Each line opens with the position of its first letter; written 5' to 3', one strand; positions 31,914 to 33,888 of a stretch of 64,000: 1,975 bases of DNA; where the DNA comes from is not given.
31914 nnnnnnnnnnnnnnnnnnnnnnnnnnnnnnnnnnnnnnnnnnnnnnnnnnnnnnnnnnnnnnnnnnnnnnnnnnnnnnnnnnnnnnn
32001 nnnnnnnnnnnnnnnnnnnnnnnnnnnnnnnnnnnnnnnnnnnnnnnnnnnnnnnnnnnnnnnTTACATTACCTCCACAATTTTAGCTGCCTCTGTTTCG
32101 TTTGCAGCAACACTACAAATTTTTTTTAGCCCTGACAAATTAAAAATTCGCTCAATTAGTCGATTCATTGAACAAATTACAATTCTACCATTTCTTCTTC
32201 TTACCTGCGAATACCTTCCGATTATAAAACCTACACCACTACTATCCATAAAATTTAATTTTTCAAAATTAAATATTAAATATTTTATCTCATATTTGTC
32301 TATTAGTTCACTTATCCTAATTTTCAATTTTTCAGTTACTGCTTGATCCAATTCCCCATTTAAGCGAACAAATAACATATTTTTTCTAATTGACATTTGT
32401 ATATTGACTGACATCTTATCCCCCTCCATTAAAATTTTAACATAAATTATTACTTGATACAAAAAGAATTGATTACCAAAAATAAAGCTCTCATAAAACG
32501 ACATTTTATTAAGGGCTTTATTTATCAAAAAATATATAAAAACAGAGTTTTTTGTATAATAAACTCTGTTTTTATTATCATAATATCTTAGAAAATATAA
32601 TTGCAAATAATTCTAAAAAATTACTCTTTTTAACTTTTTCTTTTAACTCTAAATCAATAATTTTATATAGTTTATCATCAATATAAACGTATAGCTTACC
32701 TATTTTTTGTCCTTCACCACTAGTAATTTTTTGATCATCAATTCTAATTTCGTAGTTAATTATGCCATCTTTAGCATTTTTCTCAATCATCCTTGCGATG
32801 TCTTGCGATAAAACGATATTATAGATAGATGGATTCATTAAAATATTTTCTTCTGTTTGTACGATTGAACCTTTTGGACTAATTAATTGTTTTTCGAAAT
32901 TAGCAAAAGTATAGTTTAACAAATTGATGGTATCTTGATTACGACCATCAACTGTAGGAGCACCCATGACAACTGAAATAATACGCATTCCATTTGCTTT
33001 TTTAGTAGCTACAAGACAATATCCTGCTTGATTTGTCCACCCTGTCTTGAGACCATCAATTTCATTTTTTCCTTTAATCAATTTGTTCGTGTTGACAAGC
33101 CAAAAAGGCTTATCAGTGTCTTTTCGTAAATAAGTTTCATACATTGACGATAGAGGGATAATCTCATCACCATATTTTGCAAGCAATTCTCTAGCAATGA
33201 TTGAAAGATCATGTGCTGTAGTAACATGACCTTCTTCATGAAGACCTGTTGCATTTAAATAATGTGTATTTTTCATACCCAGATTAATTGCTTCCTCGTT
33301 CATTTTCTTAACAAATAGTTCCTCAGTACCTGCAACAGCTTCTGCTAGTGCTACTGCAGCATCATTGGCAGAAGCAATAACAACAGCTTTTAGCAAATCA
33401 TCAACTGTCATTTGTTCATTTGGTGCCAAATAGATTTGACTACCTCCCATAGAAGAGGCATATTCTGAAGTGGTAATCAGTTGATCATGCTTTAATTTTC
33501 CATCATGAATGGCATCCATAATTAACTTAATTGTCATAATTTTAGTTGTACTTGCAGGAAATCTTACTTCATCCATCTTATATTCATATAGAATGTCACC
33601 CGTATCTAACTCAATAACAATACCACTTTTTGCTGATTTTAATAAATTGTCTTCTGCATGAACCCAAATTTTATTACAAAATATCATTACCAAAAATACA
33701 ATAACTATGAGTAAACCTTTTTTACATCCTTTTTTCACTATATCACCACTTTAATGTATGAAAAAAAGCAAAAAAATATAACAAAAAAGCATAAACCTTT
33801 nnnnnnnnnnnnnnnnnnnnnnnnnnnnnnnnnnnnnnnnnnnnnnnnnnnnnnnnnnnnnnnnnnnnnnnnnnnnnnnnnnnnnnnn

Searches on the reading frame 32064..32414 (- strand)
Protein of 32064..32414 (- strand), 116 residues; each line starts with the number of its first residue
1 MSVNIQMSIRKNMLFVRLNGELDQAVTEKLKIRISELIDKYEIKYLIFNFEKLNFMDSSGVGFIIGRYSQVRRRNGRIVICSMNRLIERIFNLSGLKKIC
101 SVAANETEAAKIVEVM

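Call 3: search_protein_families(library=pfam, proteins=[window:32064-32414:-], max_evalue=0.01)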
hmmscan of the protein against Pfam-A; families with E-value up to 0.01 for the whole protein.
window:32064-32414:- (116 aa): 2 families
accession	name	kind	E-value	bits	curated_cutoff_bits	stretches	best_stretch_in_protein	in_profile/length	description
PF01740.26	STAS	-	1.1e-21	77.1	22.6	1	4-109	1-106/106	STAS domain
PF13466.11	STAS_2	-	4.5e-08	33.6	29.2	1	16-96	1-79/80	STAS domain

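Call 4: search_protein_families(library=ncbifam, proteins=[window:32064-32414:-], max_evalue=0.01)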
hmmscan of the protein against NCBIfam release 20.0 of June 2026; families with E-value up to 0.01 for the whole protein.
window:32064-32414:- (116 aa): 4 families
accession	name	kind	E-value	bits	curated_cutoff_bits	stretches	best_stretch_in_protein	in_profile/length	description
TIGR02886.1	spore_II_AA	equivalog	1.6e-33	114.9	114.75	1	6-109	2-105/106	anti-sigma F factor antagonist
TIGR00377.1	ant_ant_sig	superfamily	4.3e-27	94.1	53.45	1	1-105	1-105/108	anti-sigma factor antagonist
NF033618.0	mlaB_1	equivalog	0.0029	18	90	1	11-100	7-92/94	lipid asymmetry maintenance protein MlaB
NF052652.1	YtvA_fam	equivalog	0.0049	16.4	250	1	7-62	139-194/243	YtvA family blue-light photoreceptor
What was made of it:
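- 32064..32414 (-): spoIIAA (anti-anti-sigma, STAS domain), 116 aa from the ATG at 32414. TIGR02886 114.9 bits against a cutoff of 114.75 (call 4).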

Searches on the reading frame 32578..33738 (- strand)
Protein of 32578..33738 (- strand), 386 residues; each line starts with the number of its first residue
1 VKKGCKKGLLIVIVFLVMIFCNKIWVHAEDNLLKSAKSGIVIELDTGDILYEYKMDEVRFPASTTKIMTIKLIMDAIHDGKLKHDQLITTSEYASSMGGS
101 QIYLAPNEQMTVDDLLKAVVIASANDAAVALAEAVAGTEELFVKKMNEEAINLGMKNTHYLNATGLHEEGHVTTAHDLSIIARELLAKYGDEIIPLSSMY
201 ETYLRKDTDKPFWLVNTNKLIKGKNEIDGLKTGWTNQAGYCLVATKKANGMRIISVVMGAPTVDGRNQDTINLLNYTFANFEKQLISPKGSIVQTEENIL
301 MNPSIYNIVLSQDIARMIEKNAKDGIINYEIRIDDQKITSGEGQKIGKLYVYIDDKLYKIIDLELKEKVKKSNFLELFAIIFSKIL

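Call 3: search_protein_families(library=pfam, proteins=[window:32578-33738:-], max_evalue=0.01)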
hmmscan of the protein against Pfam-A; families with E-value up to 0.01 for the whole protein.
window:32578-33738:- (386 aa): 5 families
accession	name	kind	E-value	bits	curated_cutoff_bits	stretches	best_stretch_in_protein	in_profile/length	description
PF00768.25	Peptidase_S11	-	1e-73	248.2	27.6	1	35-262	11-239/239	D-alanyl-D-alanine carboxypeptidase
PF13354.11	Beta-lactamase2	-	4.1e-11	43.1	22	1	41-186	4-147/214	Beta-lactamase enzyme family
PF07943.18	PBP5_C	-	1.9e-05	25.2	21.2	1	281-371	1-91/91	Penicillin-binding protein 5, C-terminal domain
PF02113.21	Peptidase_S13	-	4.5e-05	22.8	22.8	1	24-69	5-51/444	D-Ala-D-Ala carboxypeptidase 3 (S13) family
PF00905.27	Transpeptidase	-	0.0034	17.1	22.1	1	53-171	34-139/299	Penicillin binding protein transpeptidase domain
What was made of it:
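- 32578..33781 (-): dacF-position D-Ala-D-Ala carboxypeptidase (32578-33738), with an upstream motif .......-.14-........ (33753-33781). Pfam Peptidase_S11 (call 3).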

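Call 4: search_protein_families(library=ncbifam, proteins=[window:32578-33738:-], max_evalue=0.01)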
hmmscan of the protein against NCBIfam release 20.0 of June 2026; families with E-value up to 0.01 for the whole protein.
window:32578-33738:- (386 aa): 15 families
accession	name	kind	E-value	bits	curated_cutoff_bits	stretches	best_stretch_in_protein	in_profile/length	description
NF038273.1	strep_PBP3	exception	2.1e-55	188.4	490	1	11-377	4-398/407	D-alanyl-D-alanine carboxypeptidase PBP3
NF008059.0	PRK10793.1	equivalog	6.2e-46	156.9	694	1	36-374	46-386/403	D-alanyl-D-alanine carboxypeptidase DacA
NF008489.0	PRK11397.1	equivalog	7.3e-45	153.4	610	1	35-375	36-378/389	serine-type D-Ala-D-Ala carboxypeptidase DacD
NF007445.0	PRK10001.1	equivalog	4.2e-41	141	765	1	28-288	27-293/400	serine-type D-Ala-D-Ala carboxypeptidase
NF038258.2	PBP4_Staph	exception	6.3e-41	140.4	500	1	39-262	43-281/366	penicillin-binding protein PBP4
NF008668.0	PRK11669.1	equivalog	2.4e-30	105.7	294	1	32-260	39-263/316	D-alanyl-D-alanine endopeptidase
NF000471.1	vanY_of_D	exception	2.5e-24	86.2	625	1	36-275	99-349/354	transpeptidase-like D-Ala-D-Ala carboxypeptidase VanY-D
NF033103.1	bla_class_A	equivalog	1.7e-06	27.4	200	1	37-154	12-132/257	class A beta-lactamase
NF000531.2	blaTEM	exception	1.8e-05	24.4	625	1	28-188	34-194/286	TEM family class A beta-lactamase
NF000505.2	blaGIL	exception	4.5e-05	22.8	640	1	36-154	38-159/286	GIL family class A beta-lactamase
NF050797.1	blaCESS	exception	0.00026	20.4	525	1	49-158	62-172/296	CESS family extended-spectrum class A beta-lactamase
NF000481.1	carbeni_gen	exception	0.0006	19.4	430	1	35-176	35-177/284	CARB/PSE/RTG family carbenicillin-hydrolyzing class A beta-lactamase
NF000275.2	blaPLA_ORN_TER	exception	0.0071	15.4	550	1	40-186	43-190/291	PLA/ORN/TER family class A beta-lactamase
NF012143.0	SHV_LEN_OKP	exception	0.0072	15.6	535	0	39-187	40-190/285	SHV/LEN/OKP family class A beta-lactamase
NF033174.0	blaPSV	exception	0.0077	15.6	550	0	37-142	36-143/283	PSV family class A beta-lactamase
